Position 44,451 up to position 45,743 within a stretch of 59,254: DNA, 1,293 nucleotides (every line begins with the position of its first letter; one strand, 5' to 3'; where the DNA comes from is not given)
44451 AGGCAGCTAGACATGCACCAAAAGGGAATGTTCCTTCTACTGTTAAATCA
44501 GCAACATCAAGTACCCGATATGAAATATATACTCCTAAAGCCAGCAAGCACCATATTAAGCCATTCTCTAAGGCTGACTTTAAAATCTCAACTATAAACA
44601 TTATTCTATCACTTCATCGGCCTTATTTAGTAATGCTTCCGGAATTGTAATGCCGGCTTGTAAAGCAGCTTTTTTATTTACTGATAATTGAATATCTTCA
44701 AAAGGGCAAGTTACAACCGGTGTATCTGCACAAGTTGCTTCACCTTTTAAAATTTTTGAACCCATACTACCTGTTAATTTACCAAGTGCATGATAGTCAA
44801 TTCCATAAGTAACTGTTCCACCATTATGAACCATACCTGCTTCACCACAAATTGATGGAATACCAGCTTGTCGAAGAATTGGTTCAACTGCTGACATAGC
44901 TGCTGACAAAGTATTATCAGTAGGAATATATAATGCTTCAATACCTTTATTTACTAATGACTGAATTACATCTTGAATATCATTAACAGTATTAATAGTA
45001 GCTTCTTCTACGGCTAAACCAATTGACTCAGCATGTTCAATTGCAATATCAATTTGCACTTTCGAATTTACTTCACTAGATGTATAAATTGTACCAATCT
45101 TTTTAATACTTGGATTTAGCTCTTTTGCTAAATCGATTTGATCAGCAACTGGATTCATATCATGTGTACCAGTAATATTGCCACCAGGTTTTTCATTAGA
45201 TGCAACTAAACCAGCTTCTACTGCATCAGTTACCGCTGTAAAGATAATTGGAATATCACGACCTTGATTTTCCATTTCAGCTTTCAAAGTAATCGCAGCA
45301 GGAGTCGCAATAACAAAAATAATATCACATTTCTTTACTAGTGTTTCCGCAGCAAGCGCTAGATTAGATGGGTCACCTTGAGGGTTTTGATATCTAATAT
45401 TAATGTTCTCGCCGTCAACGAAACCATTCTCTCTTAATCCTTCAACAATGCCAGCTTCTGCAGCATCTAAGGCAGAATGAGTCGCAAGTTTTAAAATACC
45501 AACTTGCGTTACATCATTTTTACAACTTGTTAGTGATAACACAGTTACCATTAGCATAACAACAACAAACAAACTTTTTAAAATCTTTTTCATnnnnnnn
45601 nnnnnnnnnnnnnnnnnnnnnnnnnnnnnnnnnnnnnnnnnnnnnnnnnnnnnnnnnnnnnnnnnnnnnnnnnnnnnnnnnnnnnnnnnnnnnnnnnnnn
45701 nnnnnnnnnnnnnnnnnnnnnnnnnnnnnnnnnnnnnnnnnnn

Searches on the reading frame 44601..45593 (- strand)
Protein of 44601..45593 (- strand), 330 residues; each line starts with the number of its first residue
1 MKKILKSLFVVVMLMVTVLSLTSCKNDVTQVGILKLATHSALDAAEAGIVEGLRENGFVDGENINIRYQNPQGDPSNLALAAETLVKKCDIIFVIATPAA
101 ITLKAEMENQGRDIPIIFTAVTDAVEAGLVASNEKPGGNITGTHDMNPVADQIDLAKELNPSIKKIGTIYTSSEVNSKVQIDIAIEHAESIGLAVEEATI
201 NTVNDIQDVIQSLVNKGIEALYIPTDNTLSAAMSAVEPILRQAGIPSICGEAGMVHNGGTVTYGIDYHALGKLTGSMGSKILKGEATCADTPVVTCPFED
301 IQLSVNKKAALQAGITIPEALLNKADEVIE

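Call 6: search_protein_families(library=pfam, proteins=[window:44601-45593:-])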
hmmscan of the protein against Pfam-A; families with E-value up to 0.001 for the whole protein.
window:44601-45593:- (330 aa): 3 families
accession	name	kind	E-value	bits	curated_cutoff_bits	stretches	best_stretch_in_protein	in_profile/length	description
PF04392.18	ABC_sub_bind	-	4.5e-72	243.2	25.9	1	31-329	2-293/293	ABC transporter substrate binding protein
PF13458.12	Peripla_BP_6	-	1.9e-07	31.5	31.7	1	39-223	19-196/343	Periplasmic binding protein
PF13407.12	Peripla_BP_4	-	0.00035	20.7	35.1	0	199-285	37-121/258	Periplasmic binding protein domain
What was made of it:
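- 44601..45593 (-): Regulated gene 1: lipoprotein substrate-binding protein (PF04392) with a tyrosine-type binding pocket. Pfam E 4.5e-72 (call 6).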

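Call 7: search_protein_families(library=ncbifam, proteins=[window:44601-45593:-])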
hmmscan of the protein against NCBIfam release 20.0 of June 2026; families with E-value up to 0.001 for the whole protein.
window:44601-45593:- (330 aa): 1 family
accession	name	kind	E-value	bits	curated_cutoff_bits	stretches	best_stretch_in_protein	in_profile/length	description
NF041285.1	ABC_SBP_TrpX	equivalog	1e-84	284.4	390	1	9-325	9-321/322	tryptophan ABC transporter substrate-binding protein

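Call 8: find_homologous_proteins(query=window:44601-45593:-, max_evalue=1e-20)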
Query window:44601-45593:- (330 aa): 4156 proteins with E <= 1e-20 among 8000 candidates; the best 120 are listed.
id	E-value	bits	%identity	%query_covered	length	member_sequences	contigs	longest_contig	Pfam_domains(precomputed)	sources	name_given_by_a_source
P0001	3.5e-206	701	100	100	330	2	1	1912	PF13458.13,PF04392.19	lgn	-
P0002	8.3e-142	490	47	92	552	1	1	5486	PF04392.19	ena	-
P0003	2.7e-99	351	55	99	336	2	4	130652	PF13407.13,PF13458.13,PF04392.19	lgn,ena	-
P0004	5.7e-99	350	55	99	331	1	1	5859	PF13407.13,PF04392.19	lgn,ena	-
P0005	1.2e-97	345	54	100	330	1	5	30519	PF13458.13,PF04392.19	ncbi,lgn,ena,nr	ncbi:MAG: ABC transporter substrate-binding protein [Bacilli bacterium]|nr:ABC transporter substrate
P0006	2.1e-97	344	53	99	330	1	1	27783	PF13458.13,PF04392.19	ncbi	-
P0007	3.7e-97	344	54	95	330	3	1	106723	PF13458.13,PF04392.19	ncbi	-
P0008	1.4e-96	342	55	99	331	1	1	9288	PF13458.13,PF04392.19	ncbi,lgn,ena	-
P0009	2.7e-96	341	53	99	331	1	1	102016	PF13458.13,PF04392.19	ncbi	-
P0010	3.1e-96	341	55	99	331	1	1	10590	PF13407.13,PF13458.13,PF04392.19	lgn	-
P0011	3.5e-96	340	53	99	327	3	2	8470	PF04392.19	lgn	-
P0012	1.1e-94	335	53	92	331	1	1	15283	PF13458.13,PF04392.19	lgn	-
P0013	9.4e-94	332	52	99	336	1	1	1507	PF13407.13,PF04392.19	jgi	jgi:putative ABC transport system substrate-binding protein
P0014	2.3e-93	331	53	99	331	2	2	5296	PF04392.19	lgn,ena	-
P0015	3.7e-91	324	53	94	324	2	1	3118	PF13407.13,PF13458.13,PF04392.19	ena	-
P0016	5.0e-91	323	51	92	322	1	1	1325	PF13407.13,PF13458.13,PF04392.19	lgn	-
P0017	1.3e-90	322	51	97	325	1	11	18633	PF04392.19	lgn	-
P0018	4.3e-90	320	52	97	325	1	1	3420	PF13407.13,PF13458.13,PF04392.19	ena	-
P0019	5.4e-90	320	53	94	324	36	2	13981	PF13407.13,PF13458.13,PF04392.19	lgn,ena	-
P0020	6.2e-90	320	52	93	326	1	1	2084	PF04392.19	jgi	jgi:putative ABC transport system substrate-binding protein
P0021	2.4e-89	318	51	91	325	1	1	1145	PF13407.13,PF04392.19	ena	-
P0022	3.7e-89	317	51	94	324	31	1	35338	PF13407.13,PF13458.13,PF04392.19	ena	-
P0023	7.5e-88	313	49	99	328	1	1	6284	PF13458.13,PF04392.19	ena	-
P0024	2.4e-87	311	51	92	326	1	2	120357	PF13407.13,PF13458.13,PF04392.19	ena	-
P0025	4.1e-87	311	49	99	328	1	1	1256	PF13458.13,PF04392.19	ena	-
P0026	8.4e-87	310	49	99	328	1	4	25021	PF13458.13,PF04392.19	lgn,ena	-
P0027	1.0e-86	309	47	99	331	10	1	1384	PF13458.13,PF04392.19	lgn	-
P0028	4.3e-86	307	47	98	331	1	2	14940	PF04392.19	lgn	-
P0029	5.0e-86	307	47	98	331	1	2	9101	PF04392.19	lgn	-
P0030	5.2e-86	307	49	99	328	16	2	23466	PF13458.13,PF04392.19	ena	-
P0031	1.0e-85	306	48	95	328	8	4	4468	PF13458.13,PF04392.19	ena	-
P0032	2.1e-84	302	51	92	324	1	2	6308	PF13458.13,PF04392.19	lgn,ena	-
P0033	8.9e-84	300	46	98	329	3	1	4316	PF04392.19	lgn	-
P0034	1.2e-83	299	47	99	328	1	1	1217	PF13458.13,PF04392.19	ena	-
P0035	4.4e-83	297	47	98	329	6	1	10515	PF13407.13,PF04392.19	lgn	-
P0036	4.6e-83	297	48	100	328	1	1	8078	PF13458.13,PF04392.19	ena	-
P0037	6.7e-83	297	47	99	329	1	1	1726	PF04392.19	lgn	-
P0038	8.9e-83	296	48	97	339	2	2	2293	PF13407.13,PF13458.13,PF04392.19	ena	-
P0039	1.8e-82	295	49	91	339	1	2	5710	PF13407.13,PF13458.13,PF04392.19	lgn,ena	-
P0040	1.9e-82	295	48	97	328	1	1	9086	PF13407.13,PF04392.19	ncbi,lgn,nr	ncbi:MAG: putative tryptophan/tyrosine transport system substrate-binding protein [Clostridiales bac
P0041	3.6e-82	294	47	97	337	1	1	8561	PF13407.13,PF13458.13,PF04392.19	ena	-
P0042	2.8e-81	291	50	93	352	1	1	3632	PF13407.13,PF04392.19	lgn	-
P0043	2.9e-81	291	49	92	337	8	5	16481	PF13407.13,PF13458.13,PF04392.19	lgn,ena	-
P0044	6.0e-81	290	49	97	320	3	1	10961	PF13407.13,PF13458.13,PF04392.19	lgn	-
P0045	8.8e-81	290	46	99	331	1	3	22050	PF13458.13,PF04392.19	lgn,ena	-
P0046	1.2e-80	289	48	90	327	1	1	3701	PF13458.13,PF04392.19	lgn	-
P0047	2.0e-80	289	51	90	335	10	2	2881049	PF04392.19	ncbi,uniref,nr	ncbi:ABC transporter substrate-binding protein [Pectinatus frisingensis]|uniref:ABC transporter subs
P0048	2.1e-80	289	47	97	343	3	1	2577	PF13407.13,PF04392.19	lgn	-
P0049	2.6e-80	288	51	89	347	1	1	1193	PF13407.13,PF04392.19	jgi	jgi:putative ABC transport system substrate-binding protein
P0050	8.7e-80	287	49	90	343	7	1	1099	PF04392.19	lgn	-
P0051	9.6e-80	286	50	88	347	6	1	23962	PF13407.13,PF13458.13,PF04392.19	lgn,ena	-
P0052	1.3e-79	286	46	100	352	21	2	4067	PF04392.19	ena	-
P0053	2.0e-79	285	51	94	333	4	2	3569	PF13407.13,PF04392.19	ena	-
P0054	2.8e-79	285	45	98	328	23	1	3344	PF04392.19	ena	-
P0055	4.2e-79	284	52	91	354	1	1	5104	PF04392.19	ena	-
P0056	4.3e-79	284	53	93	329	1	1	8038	PF04392.19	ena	-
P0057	4.7e-79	284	46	91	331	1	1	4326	PF04392.19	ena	-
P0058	7.3e-79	284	49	90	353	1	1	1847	PF04392.19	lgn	-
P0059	9.3e-79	283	47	99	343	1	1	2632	PF04392.19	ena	-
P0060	1.0e-78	283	43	99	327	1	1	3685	PF04392.19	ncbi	-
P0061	1.6e-78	282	49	91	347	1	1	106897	PF13407.13,PF04392.19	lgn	-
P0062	1.9e-78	282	46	97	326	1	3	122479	PF13407.13,PF13458.13,PF04392.19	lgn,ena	-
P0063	2.0e-78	282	51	91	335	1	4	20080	PF04392.19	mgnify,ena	mgnify:FL=1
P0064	4.5e-78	281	50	90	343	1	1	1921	PF04392.19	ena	-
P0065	5.4e-78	281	45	98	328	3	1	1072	PF13458.13,PF04392.19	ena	-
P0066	7.7e-78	280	48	92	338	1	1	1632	PF13407.13,PF04392.19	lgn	-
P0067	8.2e-78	280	46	85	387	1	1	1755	PF04392.19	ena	-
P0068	8.2e-78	280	52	90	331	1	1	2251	PF04392.19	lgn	-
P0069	8.3e-78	280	50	90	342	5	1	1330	PF04392.19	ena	-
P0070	9.4e-78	280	51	91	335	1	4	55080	PF04392.19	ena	-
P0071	1.0e-77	280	48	90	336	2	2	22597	PF13407.13,PF04392.19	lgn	-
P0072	1.8e-77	279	47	90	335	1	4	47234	PF13458.13,PF04392.19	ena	-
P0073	2.1e-77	279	52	91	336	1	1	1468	PF04392.19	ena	-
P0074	2.2e-77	279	46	99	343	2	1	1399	PF04392.19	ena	-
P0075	2.3e-77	279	44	100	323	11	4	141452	PF13458.13,PF04392.19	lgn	-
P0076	2.4e-77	279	49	90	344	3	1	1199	PF04392.19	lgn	-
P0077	2.7e-77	278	48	91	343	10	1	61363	PF13407.13,PF04392.19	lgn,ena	-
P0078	3.8e-77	278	49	89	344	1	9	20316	PF13407.13,PF13458.13,PF04392.19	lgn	-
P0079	4.2e-77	278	51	90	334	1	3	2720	PF04392.19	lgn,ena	-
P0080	5.4e-77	277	48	99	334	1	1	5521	PF04392.19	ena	-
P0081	6.9e-77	277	50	92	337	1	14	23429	PF04392.19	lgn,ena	-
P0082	8.4e-77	277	51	91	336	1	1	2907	PF04392.19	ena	-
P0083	9.2e-77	277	49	94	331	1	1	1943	PF04392.19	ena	-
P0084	1.0e-76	276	50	93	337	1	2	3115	PF04392.19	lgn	-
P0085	1.1e-76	276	50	93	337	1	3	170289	PF04392.19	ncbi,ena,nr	ncbi:MAG: ABC transporter substrate-binding protein [Selenomonadaceae bacterium]|nr:ABC transporter 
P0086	1.1e-76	276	51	91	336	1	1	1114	PF04392.19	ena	-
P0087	1.1e-76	276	47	98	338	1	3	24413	PF04392.19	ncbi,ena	-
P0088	1.1e-76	276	46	98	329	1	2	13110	PF13407.13,PF04392.19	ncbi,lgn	-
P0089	1.2e-76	276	51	91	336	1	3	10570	PF04392.19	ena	-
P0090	1.2e-76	276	51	90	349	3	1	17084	PF13407.13,PF13458.13,PF04392.19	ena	-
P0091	1.3e-76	276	45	99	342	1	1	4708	PF13407.13,PF04392.19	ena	-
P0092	1.4e-76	276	49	90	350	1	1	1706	PF04392.19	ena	-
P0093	1.8e-76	276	51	91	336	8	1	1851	PF04392.19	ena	-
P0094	2.1e-76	275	50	92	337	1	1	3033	PF04392.19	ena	-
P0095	2.3e-76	275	50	92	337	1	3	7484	PF04392.19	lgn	-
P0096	2.3e-76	275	50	92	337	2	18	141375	PF04392.19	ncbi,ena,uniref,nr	ncbi:ABC transporter substrate-binding protein [uncultured Selenomonas sp.]|uniref:ABC transporter s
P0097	2.3e-76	275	50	92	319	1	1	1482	PF04392.19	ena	-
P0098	2.5e-76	275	50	92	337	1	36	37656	PF04392.19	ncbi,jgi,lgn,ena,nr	ncbi:MAG: ABC transporter substrate-binding protein [Veillonellaceae bacterium]|nr:ABC transporter s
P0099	2.5e-76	275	50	92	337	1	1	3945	PF04392.19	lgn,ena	-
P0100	2.5e-76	275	50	92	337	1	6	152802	PF04392.19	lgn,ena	-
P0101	2.5e-76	275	50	92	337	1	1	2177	PF04392.19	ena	-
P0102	2.5e-76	275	50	92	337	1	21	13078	PF04392.19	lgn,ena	-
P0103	2.5e-76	275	50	92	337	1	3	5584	PF04392.19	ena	-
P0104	2.5e-76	275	50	92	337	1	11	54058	PF04392.19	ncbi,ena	-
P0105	2.5e-76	275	50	92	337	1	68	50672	PF04392.19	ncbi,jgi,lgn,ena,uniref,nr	ncbi:ABC transporter substrate-binding protein [uncultured Selenomonas sp.]|jgi:putative ABC transpo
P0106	2.6e-76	275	50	92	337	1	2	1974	PF04392.19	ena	-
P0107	2.9e-76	275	48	88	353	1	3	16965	PF13407.13,PF04392.19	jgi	jgi:putative ABC transport system substrate-binding protein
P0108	3.3e-76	275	50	92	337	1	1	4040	PF04392.19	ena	-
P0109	3.4e-76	275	49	92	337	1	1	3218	PF04392.19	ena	-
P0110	3.5e-76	275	50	92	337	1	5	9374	PF04392.19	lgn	-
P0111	3.5e-76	275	50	92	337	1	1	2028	PF04392.19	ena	-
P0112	3.6e-76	275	50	92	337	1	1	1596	PF04392.19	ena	-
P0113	3.7e-76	275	50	92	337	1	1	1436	PF04392.19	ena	-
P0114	3.7e-76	275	50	92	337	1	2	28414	PF04392.19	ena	-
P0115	4.0e-76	275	50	92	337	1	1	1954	PF04392.19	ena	-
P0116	4.2e-76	274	51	91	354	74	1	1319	PF13407.13,PF04392.19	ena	-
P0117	4.3e-76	274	50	92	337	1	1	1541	PF04392.19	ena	-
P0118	4.5e-76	274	46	92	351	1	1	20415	PF04392.19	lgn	-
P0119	4.6e-76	274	50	93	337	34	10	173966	PF04392.19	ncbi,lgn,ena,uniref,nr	ncbi:ABC transporter substrate-binding protein [Selenomonas sp.]|uniref:ABC transporter substrate-bi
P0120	4.9e-76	274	52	90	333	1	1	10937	PF13407.13,PF04392.19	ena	-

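Call 10: find_related_loci(query=A1, collection=genome_contigs, flank=3000)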
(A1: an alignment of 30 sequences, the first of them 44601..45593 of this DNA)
Query A1 (330 aa) in genome_contigs; peptide patterns used: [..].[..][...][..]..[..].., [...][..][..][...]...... (x = any residue, [..] = any of these).
600 stretches matched a pattern (row limit reached: there are more); 599 encode a relative of the query (tblastn E <= 1e-3); the best 80 are kept; 80 distinct loci.
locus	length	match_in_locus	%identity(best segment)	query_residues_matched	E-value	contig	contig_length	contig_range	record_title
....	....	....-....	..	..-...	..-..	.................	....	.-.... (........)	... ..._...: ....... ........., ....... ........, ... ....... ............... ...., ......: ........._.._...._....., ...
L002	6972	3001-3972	47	1-321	1e-87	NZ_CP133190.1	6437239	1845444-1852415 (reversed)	Anaerocolumna sp. MB42-C2 chromosome, complete genome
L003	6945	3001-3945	47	2-321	1e-87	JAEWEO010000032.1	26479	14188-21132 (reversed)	MAG: Bacillota bacterium isolate OH_PBlB_147 k127_1271972, whole genome shotgun sequence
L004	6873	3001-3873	50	26-322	1e-86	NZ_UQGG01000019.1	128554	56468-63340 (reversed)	Uncultured Robinsoniella sp. isolate UMGS248, whole genome shotgun sequence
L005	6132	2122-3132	44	2-330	3e-86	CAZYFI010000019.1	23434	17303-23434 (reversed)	MAG TPA_asm: uncultured Bacteroidales bacterium isolate SRP263991_co7_841 genome assembly, contig: NODE_3321_length_2343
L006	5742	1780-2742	47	2-321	5e-86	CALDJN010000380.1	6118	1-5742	MAG TPA_asm: uncultured Anaerocolumna sp. isolate SRR1561999_bin.78_CONCOCT_v1.1_MAG genome assembly, contig: ERZ724026.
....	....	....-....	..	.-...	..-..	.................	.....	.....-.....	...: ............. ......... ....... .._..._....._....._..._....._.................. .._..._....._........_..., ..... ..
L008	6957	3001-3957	45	1-324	6e-84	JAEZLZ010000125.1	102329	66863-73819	MAG: Bacillota bacterium isolate OH_CDB_90 k127_1638103, whole genome shotgun sequence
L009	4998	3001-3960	47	5-321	8e-84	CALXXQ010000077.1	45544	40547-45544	MAG: uncultured Brachyspira sp. isolate E20__bin180 genome assembly, contig: E20__k127_5816500, whole genome shotgun seq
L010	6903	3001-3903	50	23-330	8e-84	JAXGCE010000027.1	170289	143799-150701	MAG: Selenomonadaceae bacterium isolate HCA3 bin22 ctg000032954, whole genome shotgun sequence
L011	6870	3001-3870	49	30-325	2e-83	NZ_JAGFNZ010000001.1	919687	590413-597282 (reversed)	Caproiciproducens faecalis strain AGMB10547 AGMB10547_contigs_01, whole genome shotgun sequence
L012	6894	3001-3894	50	23-326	2e-83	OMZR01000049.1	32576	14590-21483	uncultured Veillonellaceae bacterium isolate RUG102 genome assembly, contig: scaffold_2472, whole genome shotgun sequenc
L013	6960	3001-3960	44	1-324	2e-83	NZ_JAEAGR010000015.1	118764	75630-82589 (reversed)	Mobilitalea sibirica strain DSM 26468 seq15, whole genome shotgun sequence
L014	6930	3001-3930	46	16-328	6e-83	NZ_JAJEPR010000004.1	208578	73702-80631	Fusicatenibacter faecihominis strain CLA-AA-H277 NODE_4_length_208578_cov_16.135304, whole genome shotgun sequence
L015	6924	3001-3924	47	10-321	5e-83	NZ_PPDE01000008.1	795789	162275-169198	Veillonella atypica KON strain ATCC 17744 Contig_8_len_795789, whole genome shotgun sequence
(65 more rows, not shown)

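Call 30: find_encoding_contigs(protein=P0003, flank=1500, max_places=2)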
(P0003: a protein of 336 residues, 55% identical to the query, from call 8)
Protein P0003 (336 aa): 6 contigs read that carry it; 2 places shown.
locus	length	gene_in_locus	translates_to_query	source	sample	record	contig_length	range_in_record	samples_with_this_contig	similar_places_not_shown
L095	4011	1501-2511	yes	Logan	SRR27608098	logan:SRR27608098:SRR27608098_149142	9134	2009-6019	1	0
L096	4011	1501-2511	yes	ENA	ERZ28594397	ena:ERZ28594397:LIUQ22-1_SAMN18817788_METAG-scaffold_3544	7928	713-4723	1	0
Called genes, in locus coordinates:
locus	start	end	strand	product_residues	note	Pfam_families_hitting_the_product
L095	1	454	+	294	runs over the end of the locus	PF02645:DegV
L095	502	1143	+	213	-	PF00702:Hydrolase, PF08282:Hydrolase_3 (faint), PF12710:HAD, PF13419:HAD_2, PF13242:Hydrolase_like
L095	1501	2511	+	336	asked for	PF13407:Peripla_BP_4 (faint), PF04392:ABC_sub_bind, PF13458:Peripla_BP_6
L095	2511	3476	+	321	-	PF02653:BPD_transp_2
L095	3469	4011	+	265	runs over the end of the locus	PF02463:SMC_N, PF00005:ABC_tran, PF13304:AAA_21 (faint)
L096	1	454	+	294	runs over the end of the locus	PF02645:DegV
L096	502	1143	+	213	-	PF00702:Hydrolase, PF08282:Hydrolase_3 (faint), PF12710:HAD, PF13419:HAD_2, PF13242:Hydrolase_like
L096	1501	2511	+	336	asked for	PF13407:Peripla_BP_4 (faint), PF04392:ABC_sub_bind, PF13458:Peripla_BP_6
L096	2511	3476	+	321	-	PF02653:BPD_transp_2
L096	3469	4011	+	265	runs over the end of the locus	PF02463:SMC_N, PF00005:ABC_tran, PF13304:AAA_21 (faint)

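Call 31: find_encoding_contigs(protein=P0005, flank=1500, max_places=2)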
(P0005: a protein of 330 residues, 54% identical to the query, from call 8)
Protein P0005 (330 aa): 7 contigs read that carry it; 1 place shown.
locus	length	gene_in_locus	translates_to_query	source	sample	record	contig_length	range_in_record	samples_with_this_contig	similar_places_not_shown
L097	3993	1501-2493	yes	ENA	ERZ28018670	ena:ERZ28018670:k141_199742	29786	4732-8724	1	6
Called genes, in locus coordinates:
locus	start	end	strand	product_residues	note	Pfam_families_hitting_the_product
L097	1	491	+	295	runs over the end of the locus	PF02645:DegV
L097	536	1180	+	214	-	PF00702:Hydrolase, PF08282:Hydrolase_3 (faint), PF12710:HAD, PF13419:HAD_2, PF25109:HAD_PNKP (faint), PF13242:Hydrolase_like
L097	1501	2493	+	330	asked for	PF04392:ABC_sub_bind, PF13458:Peripla_BP_6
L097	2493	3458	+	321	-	PF02653:BPD_transp_2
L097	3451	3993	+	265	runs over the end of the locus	PF02463:SMC_N, PF00005:ABC_tran, PF13304:AAA_21 (faint)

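Call 32: find_encoding_contigs(protein=P0006, flank=1500, max_places=2)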
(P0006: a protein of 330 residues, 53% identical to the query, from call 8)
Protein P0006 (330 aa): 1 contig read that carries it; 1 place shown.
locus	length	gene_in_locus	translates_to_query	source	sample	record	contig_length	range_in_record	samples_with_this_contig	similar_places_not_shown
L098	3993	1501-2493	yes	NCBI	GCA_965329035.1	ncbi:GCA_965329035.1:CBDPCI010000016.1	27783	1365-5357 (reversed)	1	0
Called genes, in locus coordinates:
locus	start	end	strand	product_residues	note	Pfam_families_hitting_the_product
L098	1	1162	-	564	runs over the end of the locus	-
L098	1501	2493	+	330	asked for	PF04392:ABC_sub_bind, PF13458:Peripla_BP_6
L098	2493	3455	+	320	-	PF02653:BPD_transp_2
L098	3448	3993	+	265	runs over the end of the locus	PF02463:SMC_N, PF13175:AAA_15 (faint), PF00005:ABC_tran, PF13304:AAA_21 (faint)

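Call 33: find_encoding_contigs(protein=P0007, flank=1500, max_places=2)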
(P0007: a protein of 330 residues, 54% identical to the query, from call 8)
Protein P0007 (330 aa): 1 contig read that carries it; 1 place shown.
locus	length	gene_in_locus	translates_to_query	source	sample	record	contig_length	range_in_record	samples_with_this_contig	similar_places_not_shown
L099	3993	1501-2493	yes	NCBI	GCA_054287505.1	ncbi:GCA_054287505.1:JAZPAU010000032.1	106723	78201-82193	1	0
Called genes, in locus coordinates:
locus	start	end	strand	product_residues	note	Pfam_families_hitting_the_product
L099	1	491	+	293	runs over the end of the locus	PF02645:DegV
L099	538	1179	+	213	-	PF00702:Hydrolase, PF12710:HAD, PF13419:HAD_2, PF13242:Hydrolase_like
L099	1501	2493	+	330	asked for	PF04392:ABC_sub_bind, PF13458:Peripla_BP_6 (faint)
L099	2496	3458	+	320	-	PF02653:BPD_transp_2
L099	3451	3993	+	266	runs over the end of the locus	PF02463:SMC_N, PF00005:ABC_tran, PF13304:AAA_21 (faint)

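Call 34: find_encoding_contigs(protein=P0009, flank=1500, max_places=2)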
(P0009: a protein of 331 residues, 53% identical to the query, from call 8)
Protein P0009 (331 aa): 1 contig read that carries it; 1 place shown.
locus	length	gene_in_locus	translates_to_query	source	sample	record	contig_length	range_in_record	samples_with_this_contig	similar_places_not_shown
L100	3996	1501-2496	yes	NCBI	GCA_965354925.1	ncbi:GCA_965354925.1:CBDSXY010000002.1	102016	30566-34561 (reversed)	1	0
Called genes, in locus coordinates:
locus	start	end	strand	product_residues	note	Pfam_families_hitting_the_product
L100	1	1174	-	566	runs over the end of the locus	-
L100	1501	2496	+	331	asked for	PF04392:ABC_sub_bind, PF13458:Peripla_BP_6 (weak)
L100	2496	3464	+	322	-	PF02653:BPD_transp_2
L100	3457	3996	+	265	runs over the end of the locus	PF02463:SMC_N, PF13175:AAA_15 (faint), PF00005:ABC_tran, PF13304:AAA_21 (faint)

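Call 35: find_encoding_contigs(protein=P0012, flank=1500, max_places=2)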
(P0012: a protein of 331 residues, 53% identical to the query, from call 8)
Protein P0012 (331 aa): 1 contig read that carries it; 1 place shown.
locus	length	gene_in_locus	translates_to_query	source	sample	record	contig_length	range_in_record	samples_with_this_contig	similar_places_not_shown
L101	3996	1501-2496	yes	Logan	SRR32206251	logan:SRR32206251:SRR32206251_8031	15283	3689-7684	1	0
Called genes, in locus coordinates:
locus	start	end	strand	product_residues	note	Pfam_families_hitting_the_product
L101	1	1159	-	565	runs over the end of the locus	-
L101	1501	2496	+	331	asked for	PF04392:ABC_sub_bind, PF13458:Peripla_BP_6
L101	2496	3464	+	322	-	PF02653:BPD_transp_2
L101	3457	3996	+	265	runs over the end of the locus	PF02463:SMC_N, PF13555:AAA_29 (weak), PF00005:ABC_tran, PF13304:AAA_21 (faint)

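Call 36: find_encoding_contigs(protein=P0017, flank=1500, max_places=2)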
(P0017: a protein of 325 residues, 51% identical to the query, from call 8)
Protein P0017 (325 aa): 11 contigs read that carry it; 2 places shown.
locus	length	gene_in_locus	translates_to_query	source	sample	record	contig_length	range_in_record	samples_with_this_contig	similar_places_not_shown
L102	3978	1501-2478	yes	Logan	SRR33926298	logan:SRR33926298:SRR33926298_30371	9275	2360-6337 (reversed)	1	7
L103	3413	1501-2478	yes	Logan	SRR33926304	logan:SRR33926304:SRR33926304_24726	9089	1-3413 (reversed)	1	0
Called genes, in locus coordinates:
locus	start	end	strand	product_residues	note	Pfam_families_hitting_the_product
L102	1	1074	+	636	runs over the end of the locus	PF00580:UvrD-helicase (weak), PF13086:AAA_11 (faint), PF13245:AAA_19, PF13604:AAA_30, PF01443:Viral_helicase1 (faint), PF18335:SH3_13 (weak), PF13538:UvrD_C_2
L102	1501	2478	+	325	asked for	PF04392:ABC_sub_bind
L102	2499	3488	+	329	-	PF02653:BPD_transp_2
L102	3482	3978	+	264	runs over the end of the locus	PF00005:ABC_tran, PF02463:SMC_N, PF13304:AAA_21 (faint)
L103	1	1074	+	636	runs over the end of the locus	PF00580:UvrD-helicase (weak), PF13086:AAA_11 (faint), PF13245:AAA_19, PF13604:AAA_30, PF01443:Viral_helicase1 (faint), PF18335:SH3_13 (weak), PF13538:UvrD_C_2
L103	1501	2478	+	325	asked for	PF04392:ABC_sub_bind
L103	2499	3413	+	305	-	?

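Call 37: find_encoding_contigs(protein=P0024, flank=1500, max_places=2)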
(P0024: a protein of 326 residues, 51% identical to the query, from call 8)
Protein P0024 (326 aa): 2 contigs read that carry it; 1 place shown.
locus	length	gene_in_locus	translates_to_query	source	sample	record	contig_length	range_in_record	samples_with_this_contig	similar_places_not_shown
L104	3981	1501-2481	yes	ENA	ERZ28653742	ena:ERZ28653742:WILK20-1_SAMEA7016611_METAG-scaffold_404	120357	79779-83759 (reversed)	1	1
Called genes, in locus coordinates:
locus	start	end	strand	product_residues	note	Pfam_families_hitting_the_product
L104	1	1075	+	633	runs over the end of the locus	PF00580:UvrD-helicase (weak), PF13086:AAA_11 (faint), PF13245:AAA_19, PF13604:AAA_30, PF01443:Viral_helicase1 (faint), PF18335:SH3_13 (weak), PF13538:UvrD_C_2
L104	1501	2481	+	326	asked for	PF04392:ABC_sub_bind, PF13458:Peripla_BP_6 (weak), PF13407:Peripla_BP_4 (weak)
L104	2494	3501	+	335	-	PF02653:BPD_transp_2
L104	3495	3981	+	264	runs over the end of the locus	PF00005:ABC_tran, PF02463:SMC_N, PF13304:AAA_21 (faint)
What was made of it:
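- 42851..44601 (-): Regulated genes 2 and 3: permease (BPD_transp_2, 44601-43663) and ABC ATPase (43663-42851). The operon ends at the terminator 42852-42837. The same three-gene order follows the leader in related loci (calls 30-37).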
